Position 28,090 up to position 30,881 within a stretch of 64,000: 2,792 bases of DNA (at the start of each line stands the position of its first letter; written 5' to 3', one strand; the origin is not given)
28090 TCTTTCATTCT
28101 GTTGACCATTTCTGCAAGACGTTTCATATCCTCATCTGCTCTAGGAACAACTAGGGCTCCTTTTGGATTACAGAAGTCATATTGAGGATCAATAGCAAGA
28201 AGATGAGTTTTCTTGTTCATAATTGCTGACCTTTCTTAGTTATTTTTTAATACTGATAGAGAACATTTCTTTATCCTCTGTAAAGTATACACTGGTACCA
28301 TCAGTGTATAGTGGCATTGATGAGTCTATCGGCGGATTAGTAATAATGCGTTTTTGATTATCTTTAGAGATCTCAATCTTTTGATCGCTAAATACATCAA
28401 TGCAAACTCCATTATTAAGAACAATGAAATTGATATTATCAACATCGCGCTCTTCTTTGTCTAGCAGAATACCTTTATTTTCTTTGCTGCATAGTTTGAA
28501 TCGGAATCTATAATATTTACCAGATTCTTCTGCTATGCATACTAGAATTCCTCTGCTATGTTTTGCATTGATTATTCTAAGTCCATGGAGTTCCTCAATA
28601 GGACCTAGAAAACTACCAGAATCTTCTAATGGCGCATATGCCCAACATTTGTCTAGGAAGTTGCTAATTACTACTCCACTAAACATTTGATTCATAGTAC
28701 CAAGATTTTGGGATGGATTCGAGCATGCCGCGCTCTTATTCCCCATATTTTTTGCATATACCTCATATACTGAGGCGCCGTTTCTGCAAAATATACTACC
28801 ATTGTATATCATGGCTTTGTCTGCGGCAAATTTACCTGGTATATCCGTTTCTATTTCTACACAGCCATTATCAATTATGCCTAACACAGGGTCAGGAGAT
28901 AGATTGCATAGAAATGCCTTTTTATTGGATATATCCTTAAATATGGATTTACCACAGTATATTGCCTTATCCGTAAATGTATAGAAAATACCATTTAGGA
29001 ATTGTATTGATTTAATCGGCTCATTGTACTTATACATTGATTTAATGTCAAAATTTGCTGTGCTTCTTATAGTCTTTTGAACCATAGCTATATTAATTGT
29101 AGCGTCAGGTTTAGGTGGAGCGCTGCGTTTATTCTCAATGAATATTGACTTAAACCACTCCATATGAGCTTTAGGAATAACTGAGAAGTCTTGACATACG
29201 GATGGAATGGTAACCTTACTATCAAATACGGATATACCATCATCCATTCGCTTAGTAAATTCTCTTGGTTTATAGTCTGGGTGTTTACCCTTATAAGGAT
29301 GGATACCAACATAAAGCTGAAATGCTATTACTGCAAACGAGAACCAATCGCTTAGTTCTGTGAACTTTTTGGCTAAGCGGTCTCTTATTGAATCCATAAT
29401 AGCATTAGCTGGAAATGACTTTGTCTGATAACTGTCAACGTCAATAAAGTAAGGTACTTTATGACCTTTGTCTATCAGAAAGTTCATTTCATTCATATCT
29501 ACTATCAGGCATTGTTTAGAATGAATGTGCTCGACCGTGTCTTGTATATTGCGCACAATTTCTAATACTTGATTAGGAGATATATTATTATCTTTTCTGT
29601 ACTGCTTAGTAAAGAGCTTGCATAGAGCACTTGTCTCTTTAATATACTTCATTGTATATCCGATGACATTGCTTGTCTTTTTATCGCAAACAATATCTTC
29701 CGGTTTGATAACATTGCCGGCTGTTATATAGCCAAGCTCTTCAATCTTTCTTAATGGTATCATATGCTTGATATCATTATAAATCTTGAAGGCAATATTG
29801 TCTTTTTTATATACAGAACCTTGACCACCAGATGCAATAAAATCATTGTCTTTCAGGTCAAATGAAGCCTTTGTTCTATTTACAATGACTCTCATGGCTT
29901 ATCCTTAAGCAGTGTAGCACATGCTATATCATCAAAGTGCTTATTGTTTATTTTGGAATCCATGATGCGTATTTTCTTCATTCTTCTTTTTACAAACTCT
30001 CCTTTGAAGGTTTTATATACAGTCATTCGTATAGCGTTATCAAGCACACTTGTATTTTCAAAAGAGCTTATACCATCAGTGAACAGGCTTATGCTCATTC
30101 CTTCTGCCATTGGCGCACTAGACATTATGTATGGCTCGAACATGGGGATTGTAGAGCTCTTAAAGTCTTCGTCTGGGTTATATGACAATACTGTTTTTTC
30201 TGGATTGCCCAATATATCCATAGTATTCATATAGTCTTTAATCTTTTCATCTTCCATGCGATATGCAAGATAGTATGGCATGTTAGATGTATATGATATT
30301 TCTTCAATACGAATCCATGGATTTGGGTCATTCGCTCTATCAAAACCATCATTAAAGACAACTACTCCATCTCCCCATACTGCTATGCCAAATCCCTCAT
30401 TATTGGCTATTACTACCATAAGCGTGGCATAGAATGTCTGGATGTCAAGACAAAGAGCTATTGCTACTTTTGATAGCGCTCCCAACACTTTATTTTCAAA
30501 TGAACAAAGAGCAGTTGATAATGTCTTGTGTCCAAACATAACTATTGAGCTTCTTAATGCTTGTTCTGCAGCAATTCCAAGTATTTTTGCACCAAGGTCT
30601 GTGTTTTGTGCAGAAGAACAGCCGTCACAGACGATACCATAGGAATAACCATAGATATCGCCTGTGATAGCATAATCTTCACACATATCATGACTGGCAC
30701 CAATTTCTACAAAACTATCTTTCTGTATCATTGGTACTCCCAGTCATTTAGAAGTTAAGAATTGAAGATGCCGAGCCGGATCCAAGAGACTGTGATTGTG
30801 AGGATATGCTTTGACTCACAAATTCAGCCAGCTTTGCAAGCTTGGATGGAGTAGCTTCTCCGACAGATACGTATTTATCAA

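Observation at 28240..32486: TerY-P-like triad (vWA, PP2C phosphatase, Ser/Thr kinase) preceded by an SPFH/band-7 membrane protein, encoded by the phage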

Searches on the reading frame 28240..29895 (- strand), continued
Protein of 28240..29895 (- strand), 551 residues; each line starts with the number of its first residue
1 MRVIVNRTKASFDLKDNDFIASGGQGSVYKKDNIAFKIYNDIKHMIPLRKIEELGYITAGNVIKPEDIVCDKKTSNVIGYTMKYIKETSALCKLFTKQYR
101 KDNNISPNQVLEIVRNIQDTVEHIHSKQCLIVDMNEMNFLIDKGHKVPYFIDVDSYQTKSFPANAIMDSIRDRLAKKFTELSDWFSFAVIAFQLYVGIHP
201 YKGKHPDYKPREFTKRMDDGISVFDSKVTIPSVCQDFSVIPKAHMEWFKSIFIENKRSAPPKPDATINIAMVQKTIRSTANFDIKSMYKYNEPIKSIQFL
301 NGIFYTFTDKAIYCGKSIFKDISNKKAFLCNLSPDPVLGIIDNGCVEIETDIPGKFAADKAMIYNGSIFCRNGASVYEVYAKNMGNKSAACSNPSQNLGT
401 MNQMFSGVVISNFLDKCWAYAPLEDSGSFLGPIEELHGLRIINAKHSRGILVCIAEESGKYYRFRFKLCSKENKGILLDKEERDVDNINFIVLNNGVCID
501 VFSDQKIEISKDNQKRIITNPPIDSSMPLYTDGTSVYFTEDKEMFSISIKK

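Call 99: fold_search(model_id=the predicted structure, library=viral)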
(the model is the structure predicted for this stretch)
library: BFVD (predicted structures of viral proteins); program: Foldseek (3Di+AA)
matches with E <= 10: 1089; with E <= 0.001: 139
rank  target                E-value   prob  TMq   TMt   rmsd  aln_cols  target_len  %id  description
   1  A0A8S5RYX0            6.9e-27  1.00  0.43  0.43  25.7       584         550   16  non-specific serine/threonine protein kinase [Myoviridae sp. ctNQV2]
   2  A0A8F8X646            3.8e-07  1.00  0.28  0.39   6.5       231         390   19  (no name in the UniProt tables at hand)
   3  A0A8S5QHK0            1.1e-06  1.00  0.32  0.45   6.7       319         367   10  Uncharacterized protein (Fragment) [Siphoviridae sp. ctXmm2]
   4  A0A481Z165            1.4e-06  1.00  0.33  0.49   5.0       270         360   16  Serine/threonine protein kinase [Mimivirus LCMiAC01]
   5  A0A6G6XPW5            1.7e-06  1.00  0.32  0.61   4.8       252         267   16  (no name in the UniProt tables at hand)
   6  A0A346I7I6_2          1.7e-06  1.00  0.28  0.13  29.1       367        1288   14  Polyprotein 1a [Bellinger River virus]
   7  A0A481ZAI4            1.8e-06  1.00  0.31  0.57   5.5       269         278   17  Putative serine/threonine protein kinase [Pithovirus LCPAC302]
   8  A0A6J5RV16            2.2e-06  1.00  0.29  0.32   7.7       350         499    9  Bacteriophage P22, Gp10, DNA-stabilising [uncultured Caudovirales phage]
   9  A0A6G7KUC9            4.4e-06  1.00  0.34  0.46  12.6       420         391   12  Serine/threonine-protein kinase 1 [African swine fever virus]
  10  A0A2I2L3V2            5.1e-06  1.00  0.29  0.43   9.1       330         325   10  WD40 domain-containing protein [Orpheovirus IHUMI-LCC2]
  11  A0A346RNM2            5.6e-06  1.00  0.32  0.58   5.2       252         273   16  Protein kinase 1 [Cryptophlebia peltastica nucleopolyhedrovirus]
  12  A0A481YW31            6.2e-06  1.00  0.32  0.60   4.7       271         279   15  Putative serine/threonine protein kinase [Marseillevirus LCMAC201]
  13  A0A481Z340            6.9e-06  1.00  0.32  0.24   6.0       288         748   17  cyclin-dependent kinase [Pithovirus LCPAC102]
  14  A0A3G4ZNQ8            6.9e-06  1.00  0.31  0.44   6.8       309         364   16  Protein kinase domain protein [Terrestrivirus sp.]
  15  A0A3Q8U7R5            8.0e-06  1.00  0.30  0.32   7.0       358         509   12  Putative BTB/POZ domain-containing protein [Megavirus baoshan]
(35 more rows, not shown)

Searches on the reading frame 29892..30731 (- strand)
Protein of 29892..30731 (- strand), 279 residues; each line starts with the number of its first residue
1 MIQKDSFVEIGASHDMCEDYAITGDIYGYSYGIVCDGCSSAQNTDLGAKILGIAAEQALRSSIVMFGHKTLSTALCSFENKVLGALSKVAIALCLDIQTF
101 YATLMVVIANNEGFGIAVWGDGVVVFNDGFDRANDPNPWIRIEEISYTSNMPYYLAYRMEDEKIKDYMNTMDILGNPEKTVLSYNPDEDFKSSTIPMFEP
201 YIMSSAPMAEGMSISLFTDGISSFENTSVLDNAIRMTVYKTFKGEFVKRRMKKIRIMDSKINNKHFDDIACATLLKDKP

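Call 3: search_protein_families(library=pfam, proteins=[window:29892-30731:-], max_evalue=0.1)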
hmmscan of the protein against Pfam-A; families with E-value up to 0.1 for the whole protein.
window:29892-30731:- (279 aa): 1 family
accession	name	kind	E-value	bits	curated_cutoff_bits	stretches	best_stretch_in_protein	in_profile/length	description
PF13672.11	PP2C_2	-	3.7e-10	40.1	24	1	15-231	10-185/209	Protein phosphatase 2C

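Call 4: search_protein_families(library=padloc, proteins=[window:29892-30731:-], max_evalue=0.1)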
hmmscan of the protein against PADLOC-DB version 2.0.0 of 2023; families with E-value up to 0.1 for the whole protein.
window:29892-30731:- (279 aa): 0 families

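Call 5: search_protein_families(library=phrogs, proteins=[window:29892-30731:-], max_evalue=0.01)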
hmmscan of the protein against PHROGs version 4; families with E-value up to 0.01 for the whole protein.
window:29892-30731:- (279 aa): 0 families

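Call 7: search_protein_families(library=ncbifam, proteins=[window:29892-30731:-], max_evalue=0.1)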
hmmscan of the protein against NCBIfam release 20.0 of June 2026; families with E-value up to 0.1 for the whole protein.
window:29892-30731:- (279 aa): 0 families

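Call 35: search_protein_families(library=padloc, proteins=[window:29892-30731:-], max_evalue=10)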
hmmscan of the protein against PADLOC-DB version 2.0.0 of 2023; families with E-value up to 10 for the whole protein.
window:29892-30731:- (279 aa): 0 families

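Call 55: search_solved_structures(query=A4, max_evalue=0.01, show_alignments=1)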
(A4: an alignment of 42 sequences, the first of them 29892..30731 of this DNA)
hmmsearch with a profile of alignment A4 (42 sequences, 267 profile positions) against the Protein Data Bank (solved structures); distinct sequences matched with E-value up to 0.01: 7.
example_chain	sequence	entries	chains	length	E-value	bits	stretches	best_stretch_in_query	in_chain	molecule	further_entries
6ihl_A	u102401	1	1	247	0.00044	22.9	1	3-140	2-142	Phosphorylated protein phosphatase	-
6ihv_A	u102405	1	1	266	0.00044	22.8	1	3-145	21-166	Phosphorylated protein phosphatase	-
6ihw_A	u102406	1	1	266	0.00045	22.8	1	3-210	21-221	Phosphorylated protein phosphatase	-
6ihr_A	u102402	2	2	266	0.0005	22.7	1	3-140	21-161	Phosphorylated protein phosphatase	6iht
6ihs_A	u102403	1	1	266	0.0005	22.7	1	3-140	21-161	Phosphorylated protein phosphatase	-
6ihu_A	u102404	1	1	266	0.00056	22.5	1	3-137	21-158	Phosphorylated protein phosphatase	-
5f1m_A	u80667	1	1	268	0.0011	21.6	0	6-140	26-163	Phosphorylated protein phosphatase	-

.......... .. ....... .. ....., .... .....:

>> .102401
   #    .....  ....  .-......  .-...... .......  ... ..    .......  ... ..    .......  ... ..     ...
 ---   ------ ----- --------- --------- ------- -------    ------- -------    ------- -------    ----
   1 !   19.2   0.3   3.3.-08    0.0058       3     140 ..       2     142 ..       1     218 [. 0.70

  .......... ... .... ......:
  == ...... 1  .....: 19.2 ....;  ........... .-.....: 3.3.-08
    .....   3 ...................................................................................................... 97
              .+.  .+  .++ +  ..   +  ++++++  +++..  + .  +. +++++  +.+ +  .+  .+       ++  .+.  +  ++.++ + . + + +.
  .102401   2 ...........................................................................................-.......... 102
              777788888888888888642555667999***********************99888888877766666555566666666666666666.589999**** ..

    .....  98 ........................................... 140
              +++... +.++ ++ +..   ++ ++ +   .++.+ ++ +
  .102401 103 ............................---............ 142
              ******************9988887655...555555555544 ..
